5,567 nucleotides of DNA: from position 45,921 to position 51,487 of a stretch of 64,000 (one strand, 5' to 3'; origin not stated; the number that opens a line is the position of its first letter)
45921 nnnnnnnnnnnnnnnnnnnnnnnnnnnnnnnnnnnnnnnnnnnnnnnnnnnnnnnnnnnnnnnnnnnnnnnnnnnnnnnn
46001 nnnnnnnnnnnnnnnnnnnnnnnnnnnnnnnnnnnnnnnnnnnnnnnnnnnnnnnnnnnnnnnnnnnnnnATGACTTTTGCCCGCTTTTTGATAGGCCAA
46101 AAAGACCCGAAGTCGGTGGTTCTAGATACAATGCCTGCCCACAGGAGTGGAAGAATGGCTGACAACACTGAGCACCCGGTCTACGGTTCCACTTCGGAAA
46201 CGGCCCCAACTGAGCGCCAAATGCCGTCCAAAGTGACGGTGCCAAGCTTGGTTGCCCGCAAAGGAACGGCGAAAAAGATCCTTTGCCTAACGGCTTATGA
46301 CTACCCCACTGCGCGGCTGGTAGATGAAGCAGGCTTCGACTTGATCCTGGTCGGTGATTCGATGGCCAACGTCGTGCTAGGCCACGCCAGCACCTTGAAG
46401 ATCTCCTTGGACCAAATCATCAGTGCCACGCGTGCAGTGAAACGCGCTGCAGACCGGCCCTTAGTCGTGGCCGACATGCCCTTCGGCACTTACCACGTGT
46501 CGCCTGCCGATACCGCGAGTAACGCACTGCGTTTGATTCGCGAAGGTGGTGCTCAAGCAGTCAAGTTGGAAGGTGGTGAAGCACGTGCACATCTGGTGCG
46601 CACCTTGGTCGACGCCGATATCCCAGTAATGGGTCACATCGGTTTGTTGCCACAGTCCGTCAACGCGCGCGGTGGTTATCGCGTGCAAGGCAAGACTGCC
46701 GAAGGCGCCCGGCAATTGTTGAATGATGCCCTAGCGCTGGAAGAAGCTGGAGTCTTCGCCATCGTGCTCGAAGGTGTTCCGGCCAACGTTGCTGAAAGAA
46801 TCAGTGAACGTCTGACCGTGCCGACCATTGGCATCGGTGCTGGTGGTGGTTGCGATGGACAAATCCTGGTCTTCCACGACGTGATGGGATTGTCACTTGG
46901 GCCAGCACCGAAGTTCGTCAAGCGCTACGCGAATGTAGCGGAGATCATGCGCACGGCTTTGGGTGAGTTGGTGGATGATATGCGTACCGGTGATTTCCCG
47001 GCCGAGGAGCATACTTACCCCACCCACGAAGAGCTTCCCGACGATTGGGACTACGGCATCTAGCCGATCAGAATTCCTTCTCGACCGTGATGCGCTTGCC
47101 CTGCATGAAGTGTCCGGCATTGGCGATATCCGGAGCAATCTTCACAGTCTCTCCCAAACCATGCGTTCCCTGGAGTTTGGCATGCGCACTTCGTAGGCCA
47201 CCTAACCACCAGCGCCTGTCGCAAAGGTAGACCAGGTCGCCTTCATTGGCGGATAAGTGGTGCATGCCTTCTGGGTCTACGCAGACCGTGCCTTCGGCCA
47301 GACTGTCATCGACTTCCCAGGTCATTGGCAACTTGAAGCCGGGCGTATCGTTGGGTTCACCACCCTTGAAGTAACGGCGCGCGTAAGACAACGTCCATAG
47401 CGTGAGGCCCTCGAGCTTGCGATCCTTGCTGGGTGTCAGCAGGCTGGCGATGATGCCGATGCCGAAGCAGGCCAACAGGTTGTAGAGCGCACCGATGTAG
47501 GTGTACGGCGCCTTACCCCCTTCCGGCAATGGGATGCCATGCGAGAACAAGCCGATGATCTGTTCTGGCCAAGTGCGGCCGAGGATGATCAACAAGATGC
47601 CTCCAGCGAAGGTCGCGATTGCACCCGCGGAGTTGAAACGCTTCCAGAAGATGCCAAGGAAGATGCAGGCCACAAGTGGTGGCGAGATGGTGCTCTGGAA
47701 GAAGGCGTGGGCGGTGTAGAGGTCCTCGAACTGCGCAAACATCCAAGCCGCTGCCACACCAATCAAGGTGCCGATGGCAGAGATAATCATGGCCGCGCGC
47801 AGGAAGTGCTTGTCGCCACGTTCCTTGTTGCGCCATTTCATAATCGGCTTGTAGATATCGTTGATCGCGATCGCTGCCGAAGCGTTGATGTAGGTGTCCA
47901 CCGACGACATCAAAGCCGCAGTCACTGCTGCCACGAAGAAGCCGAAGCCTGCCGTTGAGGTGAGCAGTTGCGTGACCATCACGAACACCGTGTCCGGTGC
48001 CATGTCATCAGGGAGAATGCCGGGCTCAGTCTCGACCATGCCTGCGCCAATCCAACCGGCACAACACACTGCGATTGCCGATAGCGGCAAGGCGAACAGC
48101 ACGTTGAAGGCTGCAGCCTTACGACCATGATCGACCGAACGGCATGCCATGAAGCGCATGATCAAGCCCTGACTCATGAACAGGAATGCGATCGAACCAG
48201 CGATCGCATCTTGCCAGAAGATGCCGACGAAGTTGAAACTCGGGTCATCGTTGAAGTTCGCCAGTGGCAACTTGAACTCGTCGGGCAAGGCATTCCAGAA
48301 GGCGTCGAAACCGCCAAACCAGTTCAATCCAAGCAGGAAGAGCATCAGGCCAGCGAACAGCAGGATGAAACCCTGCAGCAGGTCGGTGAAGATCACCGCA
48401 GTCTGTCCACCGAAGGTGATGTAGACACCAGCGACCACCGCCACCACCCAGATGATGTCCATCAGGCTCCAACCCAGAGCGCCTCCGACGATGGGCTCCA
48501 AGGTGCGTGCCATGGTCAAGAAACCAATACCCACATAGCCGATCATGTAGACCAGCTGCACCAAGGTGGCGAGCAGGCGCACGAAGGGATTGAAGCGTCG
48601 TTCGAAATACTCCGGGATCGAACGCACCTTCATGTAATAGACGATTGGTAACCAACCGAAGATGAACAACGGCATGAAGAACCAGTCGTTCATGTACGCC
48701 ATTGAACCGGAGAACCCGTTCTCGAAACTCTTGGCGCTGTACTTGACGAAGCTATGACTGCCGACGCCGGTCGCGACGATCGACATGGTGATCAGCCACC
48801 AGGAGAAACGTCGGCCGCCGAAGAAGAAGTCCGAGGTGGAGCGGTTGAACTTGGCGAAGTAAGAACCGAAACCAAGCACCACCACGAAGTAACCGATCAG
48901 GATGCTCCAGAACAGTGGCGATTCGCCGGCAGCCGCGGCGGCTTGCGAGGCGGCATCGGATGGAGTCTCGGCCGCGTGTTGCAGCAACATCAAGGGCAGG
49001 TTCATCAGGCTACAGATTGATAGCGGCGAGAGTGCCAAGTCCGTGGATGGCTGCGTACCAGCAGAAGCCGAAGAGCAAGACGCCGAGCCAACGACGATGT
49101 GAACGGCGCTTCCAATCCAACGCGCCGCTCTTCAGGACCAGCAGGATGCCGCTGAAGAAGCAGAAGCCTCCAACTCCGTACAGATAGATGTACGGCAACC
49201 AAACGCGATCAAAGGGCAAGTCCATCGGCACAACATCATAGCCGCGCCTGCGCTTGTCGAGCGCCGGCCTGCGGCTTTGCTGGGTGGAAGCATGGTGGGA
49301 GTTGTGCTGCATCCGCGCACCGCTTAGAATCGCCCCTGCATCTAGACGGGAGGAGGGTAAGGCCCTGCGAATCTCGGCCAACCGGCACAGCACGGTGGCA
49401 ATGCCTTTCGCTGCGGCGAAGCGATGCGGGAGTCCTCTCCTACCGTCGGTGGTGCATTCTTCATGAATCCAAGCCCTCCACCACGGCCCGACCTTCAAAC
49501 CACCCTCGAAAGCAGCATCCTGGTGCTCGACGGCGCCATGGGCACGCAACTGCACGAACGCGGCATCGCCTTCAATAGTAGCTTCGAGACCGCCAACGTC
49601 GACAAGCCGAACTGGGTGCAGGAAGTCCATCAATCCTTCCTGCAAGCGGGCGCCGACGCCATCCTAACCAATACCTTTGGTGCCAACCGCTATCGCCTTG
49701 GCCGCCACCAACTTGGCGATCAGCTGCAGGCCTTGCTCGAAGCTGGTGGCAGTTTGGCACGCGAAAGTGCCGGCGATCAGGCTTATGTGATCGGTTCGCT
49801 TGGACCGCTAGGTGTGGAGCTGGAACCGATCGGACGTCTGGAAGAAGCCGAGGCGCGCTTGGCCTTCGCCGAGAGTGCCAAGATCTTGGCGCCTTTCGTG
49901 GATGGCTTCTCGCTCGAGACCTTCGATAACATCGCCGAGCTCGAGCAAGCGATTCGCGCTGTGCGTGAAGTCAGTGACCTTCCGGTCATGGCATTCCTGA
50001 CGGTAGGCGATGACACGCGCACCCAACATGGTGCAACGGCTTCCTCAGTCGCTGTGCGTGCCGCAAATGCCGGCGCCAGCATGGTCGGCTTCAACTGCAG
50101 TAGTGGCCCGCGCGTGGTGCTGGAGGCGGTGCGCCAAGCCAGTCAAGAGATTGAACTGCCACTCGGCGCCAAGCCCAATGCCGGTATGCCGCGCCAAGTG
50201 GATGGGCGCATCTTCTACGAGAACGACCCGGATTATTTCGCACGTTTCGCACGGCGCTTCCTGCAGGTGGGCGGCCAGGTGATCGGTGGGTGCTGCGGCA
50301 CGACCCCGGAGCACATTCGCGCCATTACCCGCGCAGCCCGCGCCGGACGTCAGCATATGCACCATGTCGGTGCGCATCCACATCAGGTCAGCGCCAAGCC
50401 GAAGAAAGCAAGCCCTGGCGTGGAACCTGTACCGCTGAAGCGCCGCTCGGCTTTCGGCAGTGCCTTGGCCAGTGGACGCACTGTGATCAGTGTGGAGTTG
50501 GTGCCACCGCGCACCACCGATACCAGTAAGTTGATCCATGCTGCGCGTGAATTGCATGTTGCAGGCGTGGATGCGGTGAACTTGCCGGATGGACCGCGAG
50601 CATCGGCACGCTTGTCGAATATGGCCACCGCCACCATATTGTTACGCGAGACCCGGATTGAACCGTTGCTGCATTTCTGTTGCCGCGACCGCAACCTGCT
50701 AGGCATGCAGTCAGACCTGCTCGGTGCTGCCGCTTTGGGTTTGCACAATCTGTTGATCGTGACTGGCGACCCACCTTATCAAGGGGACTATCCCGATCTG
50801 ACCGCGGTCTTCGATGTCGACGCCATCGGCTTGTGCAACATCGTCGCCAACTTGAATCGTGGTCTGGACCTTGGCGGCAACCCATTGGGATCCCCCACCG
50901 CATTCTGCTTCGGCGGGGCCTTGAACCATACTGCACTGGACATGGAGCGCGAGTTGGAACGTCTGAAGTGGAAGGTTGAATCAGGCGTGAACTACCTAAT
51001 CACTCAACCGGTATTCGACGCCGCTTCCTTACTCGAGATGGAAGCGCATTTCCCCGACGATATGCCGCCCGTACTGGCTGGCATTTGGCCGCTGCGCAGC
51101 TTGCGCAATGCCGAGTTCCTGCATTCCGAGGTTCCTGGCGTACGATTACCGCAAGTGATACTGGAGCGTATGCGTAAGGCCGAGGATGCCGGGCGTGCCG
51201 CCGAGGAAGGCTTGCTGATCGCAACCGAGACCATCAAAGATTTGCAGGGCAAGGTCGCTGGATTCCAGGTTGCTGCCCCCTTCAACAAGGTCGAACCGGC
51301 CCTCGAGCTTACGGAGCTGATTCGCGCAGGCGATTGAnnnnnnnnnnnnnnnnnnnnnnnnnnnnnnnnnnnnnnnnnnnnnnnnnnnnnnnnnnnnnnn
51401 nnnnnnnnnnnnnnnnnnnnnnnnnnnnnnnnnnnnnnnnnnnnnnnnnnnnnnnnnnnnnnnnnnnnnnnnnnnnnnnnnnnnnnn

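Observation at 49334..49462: Candidate SAM-I riboswitch with a probable translational expression platform upstream of the YitJ-like Hcy-methyltransferase/MTHFR gene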

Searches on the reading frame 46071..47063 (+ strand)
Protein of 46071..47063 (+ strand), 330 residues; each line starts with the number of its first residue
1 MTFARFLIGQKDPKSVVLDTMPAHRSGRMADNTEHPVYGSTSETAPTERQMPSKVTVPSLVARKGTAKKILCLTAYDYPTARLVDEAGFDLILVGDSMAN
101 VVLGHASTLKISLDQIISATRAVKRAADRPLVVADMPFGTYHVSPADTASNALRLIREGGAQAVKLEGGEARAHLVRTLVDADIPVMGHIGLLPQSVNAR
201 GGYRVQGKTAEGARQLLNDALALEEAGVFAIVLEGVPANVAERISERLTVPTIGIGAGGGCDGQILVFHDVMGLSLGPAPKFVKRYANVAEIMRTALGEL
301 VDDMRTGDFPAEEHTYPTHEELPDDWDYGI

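Call 6: search_protein_families(library=pfam, proteins=[window:46071-47063:+])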
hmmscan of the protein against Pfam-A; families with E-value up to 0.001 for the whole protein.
window:46071-47063:+ (330 aa): 2 families
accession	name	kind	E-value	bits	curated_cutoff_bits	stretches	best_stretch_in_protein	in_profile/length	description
PF02548.21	Pantoate_transf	-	5.3e-108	360.8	28.7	1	54-312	1-259/259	Ketopantoate hydroxymethyltransferase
PF13714.12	PEP_mutase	-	8.1e-07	29.3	31.5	1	70-170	11-108/240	Phosphoenolpyruvate phosphomutase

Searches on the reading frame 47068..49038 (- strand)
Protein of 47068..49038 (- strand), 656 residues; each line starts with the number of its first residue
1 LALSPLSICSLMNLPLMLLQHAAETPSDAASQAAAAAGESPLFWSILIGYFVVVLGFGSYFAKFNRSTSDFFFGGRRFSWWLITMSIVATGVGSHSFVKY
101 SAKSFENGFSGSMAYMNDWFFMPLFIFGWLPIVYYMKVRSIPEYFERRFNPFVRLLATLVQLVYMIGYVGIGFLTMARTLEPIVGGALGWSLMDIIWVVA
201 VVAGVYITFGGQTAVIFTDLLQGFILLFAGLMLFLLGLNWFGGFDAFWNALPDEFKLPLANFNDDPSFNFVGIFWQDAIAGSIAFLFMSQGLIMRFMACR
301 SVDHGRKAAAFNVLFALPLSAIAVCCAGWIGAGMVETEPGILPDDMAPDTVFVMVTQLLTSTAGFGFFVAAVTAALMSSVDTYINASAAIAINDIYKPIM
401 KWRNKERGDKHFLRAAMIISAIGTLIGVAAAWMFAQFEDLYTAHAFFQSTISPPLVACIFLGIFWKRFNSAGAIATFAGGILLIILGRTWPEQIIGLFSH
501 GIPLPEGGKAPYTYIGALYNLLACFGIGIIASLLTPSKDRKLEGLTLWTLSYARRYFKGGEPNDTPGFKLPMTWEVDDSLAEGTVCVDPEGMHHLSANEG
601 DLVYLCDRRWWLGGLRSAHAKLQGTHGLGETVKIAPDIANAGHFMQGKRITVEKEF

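Call 6: search_protein_families(library=pfam, proteins=[window:47068-49038:-])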
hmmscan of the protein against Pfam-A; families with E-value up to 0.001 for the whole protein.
window:47068-49038:- (656 aa): 1 family
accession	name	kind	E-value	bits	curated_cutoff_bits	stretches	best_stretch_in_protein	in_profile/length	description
PF00474.23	SSF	-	2.9e-46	158.6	22.8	1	71-477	1-403/406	Sodium:solute symporter family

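Call 7: search_protein_families(library=ncbifam, proteins=[window:47068-49038:-])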
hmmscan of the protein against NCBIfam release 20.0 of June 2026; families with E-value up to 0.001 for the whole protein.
window:47068-49038:- (656 aa): 8 families
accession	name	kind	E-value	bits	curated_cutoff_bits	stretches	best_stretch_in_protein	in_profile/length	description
TIGR00813.1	sss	superfamily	3.3e-64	217.5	184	1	71-476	1-407/411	sodium/solute symporter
NF007790.0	PRK10484.1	equivalog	8.9e-34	117.2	401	1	50-489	14-453/527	solute:sodium symporter family transporter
TIGR02119.1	panF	equivalog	7.4e-28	97.8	328.05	1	47-497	7-447/471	sodium/pantothenate symporter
TIGR02121.1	Na_Pro_sym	equivalog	7.8e-28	97.4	515.5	1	46-491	6-442/488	sodium/proline symporter PutP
NF011948.0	PRK15419.1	equivalog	7.1e-11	41.6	955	1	52-488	18-445/502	sodium/proline symporter PutP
NF009135.0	PRK12488.1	subfamily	3.2e-08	32.6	850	1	22-486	10-478/549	cation/acetate symporter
NF058657.1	MncbAcdTpMctC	equivalog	3.7e-08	32.3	670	1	44-484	9-449/527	monocarboxylic acid transporter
TIGR03648.1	Na_symport_lg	subfamily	1.9e-06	26.6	320.75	1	369-492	367-485/547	VC_2705 family sodium/solute symporter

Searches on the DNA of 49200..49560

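Call 5: search_rna_families(source=window, start=49200, end=49560, threshold=evalue, max_evalue=10, show_alignments=0)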
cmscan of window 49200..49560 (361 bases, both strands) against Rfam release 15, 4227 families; matches with E-value up to 10: 1.
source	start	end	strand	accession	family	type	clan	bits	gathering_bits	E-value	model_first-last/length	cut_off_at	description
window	49335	49430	+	RF00162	SAM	Cis-reg; riboswitch;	CL00012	66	44.4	2.2e-15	1-108/108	no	SAM riboswitch aptamer (S box leader)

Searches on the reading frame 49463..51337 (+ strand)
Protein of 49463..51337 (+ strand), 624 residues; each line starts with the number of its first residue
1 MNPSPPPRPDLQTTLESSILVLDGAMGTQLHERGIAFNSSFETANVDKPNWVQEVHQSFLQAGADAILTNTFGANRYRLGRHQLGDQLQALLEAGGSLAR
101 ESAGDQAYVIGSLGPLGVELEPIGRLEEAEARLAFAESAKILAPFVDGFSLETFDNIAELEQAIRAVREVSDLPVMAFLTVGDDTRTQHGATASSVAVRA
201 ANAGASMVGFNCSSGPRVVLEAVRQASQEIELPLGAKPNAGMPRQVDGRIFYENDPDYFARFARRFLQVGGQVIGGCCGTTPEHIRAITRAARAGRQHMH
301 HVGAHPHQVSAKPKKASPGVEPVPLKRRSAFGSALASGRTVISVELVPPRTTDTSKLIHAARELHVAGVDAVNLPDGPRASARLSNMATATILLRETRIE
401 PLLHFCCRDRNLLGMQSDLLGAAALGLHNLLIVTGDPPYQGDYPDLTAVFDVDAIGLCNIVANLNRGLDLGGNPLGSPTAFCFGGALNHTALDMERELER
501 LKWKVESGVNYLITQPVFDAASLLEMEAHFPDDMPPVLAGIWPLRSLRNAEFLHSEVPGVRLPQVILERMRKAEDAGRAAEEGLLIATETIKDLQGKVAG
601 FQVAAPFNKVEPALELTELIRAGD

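Call 6: search_protein_families(library=pfam, proteins=[window:49463-51337:+])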
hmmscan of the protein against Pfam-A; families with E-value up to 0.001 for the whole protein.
window:49463-51337:+ (624 aa): 2 families
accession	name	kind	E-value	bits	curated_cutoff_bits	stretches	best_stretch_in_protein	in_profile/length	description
PF02574.22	S-methyl_trans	-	1.1e-62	213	22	1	20-291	1-282/283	Homocysteine S-methyltransferase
PF02219.23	MTHFR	-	1.4e-28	100.5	24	1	333-595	4-261/287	Methylenetetrahydrofolate reductase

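Call 7: search_protein_families(library=ncbifam, proteins=[window:49463-51337:+])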
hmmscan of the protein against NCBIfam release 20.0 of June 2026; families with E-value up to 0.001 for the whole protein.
window:49463-51337:+ (624 aa): 7 families
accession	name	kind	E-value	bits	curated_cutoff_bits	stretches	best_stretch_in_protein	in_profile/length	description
NF006396.0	PRK08645.1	equivalog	1e-201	671.3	453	1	11-622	4-604/611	bifunctional homocysteine S-methyltransferase/methylenetetrahydrofolate reductase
NF005718.0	PRK07534.1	equivalog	4.7e-55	187.2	338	1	16-294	12-296/337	betaine--homocysteine S-methyltransferase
TIGR02082.1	metH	equivalog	1.3e-43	148.9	1010.85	1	16-295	2-315/1182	methionine synthase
NF007020.0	PRK09485.1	equivalog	1.9e-33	115.8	215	1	16-293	10-304/306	homocysteine S-methyltransferase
NF007024.0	PRK09490.1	equivalog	3.9e-32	111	1497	1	10-295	11-332/1234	methionine synthase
TIGR00676.1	fadh2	equivalog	9.8e-21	74.3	293.7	1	342-596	1-250/275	methylenetetrahydrofolate reductase [NAD(P)H]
TIGR00677.1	fadh2_euk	equivalog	5.8e-14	52.1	310.05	1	342-595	2-250/281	methylenetetrahydrofolate reductase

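Call 12: find_related_loci(query=window:49463-51337:+, collection=genome_contigs, flank=1500)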
Query window:49463-51337:+ (624 aa) in genome_contigs; peptide patterns used: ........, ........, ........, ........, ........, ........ (x = any residue, [..] = any of these).
599 stretches matched a pattern (row limit reached: there are more); 574 encode a relative of the query (tblastn E <= 1e-3); the best 80 are kept; 80 distinct loci.
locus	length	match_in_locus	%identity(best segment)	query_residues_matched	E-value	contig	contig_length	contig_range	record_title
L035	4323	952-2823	90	1-624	0e+0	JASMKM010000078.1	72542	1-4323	MAG: Planctomycetota bacterium isolate Arabian9_MAG_16 c_000001171666, whole genome shotgun sequence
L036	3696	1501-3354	84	7-624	0e+0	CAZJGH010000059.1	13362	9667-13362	MAG TPA_asm: uncultured Planctomycetales bacterium isolate binchicken_co141_179 genome assembly, contig: NODE_18887_leng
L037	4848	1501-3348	72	8-622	0e+0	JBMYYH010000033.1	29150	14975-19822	MAG: Planctomycetota bacterium isolate ME_XS_2208_bin_45 ME_XS_2208_bin_45_32, whole genome shotgun sequence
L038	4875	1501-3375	69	1-623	0e+0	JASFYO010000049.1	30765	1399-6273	MAG: Planctomycetota bacterium isolate MAY_MAG_00001 ALL_000000001014, whole genome shotgun sequence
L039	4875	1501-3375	69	1-623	0e+0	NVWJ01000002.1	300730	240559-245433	MAG: Planctomycetota bacterium isolate NORP40 Contig_source1383C_45, whole genome shotgun sequence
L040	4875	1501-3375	68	1-623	0e+0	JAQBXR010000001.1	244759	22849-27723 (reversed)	MAG: Planctomycetota bacterium isolate casp150-mb.290 NODE_32_length_244759_cov_0.099322, whole genome shotgun sequence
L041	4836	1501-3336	66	8-621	0e+0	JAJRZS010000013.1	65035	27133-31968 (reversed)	MAG: Planctomycetota bacterium isolate Dive96_bin4.216 k141_809272, whole genome shotgun sequence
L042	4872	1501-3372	64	1-622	0e+0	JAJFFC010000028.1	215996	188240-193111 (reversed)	MAG: Planctomycetota bacterium isolate OFTM128 OFTM128_27, whole genome shotgun sequence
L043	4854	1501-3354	60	7-623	0e+0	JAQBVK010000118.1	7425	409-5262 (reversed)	MAG: Planctomycetota bacterium isolate casp150-mb.178 NODE_24769_length_7425_cov_0.053645, whole genome shotgun sequence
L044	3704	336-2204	59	1-622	0e+0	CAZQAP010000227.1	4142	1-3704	MAG TPA_asm: uncultured Planctomycetales bacterium isolate binchicken_co253_204 genome assembly, contig: NODE_21214_leng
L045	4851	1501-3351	60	7-620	0e+0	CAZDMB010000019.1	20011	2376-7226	MAG TPA_asm: uncultured Planctomycetales bacterium isolate SRP342105_co1_226 genome assembly, contig: NODE_3581_length_2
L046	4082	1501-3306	58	10-608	0e+0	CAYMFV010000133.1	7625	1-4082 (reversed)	MAG TPA_asm: uncultured Planctomycetales bacterium isolate binchicken_co172_206 genome assembly, contig: NODE_9141_lengt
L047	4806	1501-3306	59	15-616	0e+0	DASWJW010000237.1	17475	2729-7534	MAG TPA_asm: Planctomycetota bacterium isolate SMAG_U2906 k141_1047860, whole genome shotgun sequence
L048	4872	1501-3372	81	1-624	0e+0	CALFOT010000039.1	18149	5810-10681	MAG TPA_asm: uncultured bacterium isolate ERR2206779_bin.75_CONCOCT_v1.1_MAG genome assembly, contig: ERZ890044.1173, wh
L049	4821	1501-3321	60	15-620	0e+0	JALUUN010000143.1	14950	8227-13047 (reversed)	MAG: Planctomycetota bacterium isolate 128-326_metabat1_scaf2bin.018 128-326_scaffold_1781_c1, whole genome shotgun sequ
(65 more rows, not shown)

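Call 23: find_related_loci(query=window:49463-51337:+, collection=metagenome_contigs, flank=600)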
Query window:49463-51337:+ (624 aa) in metagenome_contigs; peptide patterns used: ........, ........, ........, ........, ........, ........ (x = any residue, [..] = any of these).
600 stretches matched a pattern (row limit reached: there are more); 565 encode a relative of the query (tblastn E <= 1e-3); the best 80 are kept; 80 distinct loci.
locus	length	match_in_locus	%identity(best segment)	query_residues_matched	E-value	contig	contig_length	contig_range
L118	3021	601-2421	60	15-620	0e+0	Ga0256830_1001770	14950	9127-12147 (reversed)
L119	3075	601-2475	69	1-623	0e+0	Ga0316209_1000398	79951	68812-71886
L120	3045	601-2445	46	3-618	3e-178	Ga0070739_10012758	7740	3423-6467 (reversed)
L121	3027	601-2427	46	10-620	0e+0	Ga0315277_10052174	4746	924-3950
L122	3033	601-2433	47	10-622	5e-176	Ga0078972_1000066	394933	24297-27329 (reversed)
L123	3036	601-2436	46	10-621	2e-175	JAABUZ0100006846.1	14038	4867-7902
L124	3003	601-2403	47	19-620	7e-175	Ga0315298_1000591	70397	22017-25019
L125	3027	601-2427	46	10-620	9e-175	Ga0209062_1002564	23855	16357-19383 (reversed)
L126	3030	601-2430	46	10-618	1e-174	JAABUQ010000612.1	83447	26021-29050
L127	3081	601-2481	45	1-624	8e-176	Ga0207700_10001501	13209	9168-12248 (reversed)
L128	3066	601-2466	44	1-620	2e-174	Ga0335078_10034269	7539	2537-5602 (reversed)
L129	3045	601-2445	45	3-618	4e-174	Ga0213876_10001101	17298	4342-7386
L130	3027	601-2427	46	10-620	2e-179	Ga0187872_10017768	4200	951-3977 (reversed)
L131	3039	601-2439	45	10-624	1e-176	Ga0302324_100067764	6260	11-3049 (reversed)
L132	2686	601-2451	45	3-618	3e-177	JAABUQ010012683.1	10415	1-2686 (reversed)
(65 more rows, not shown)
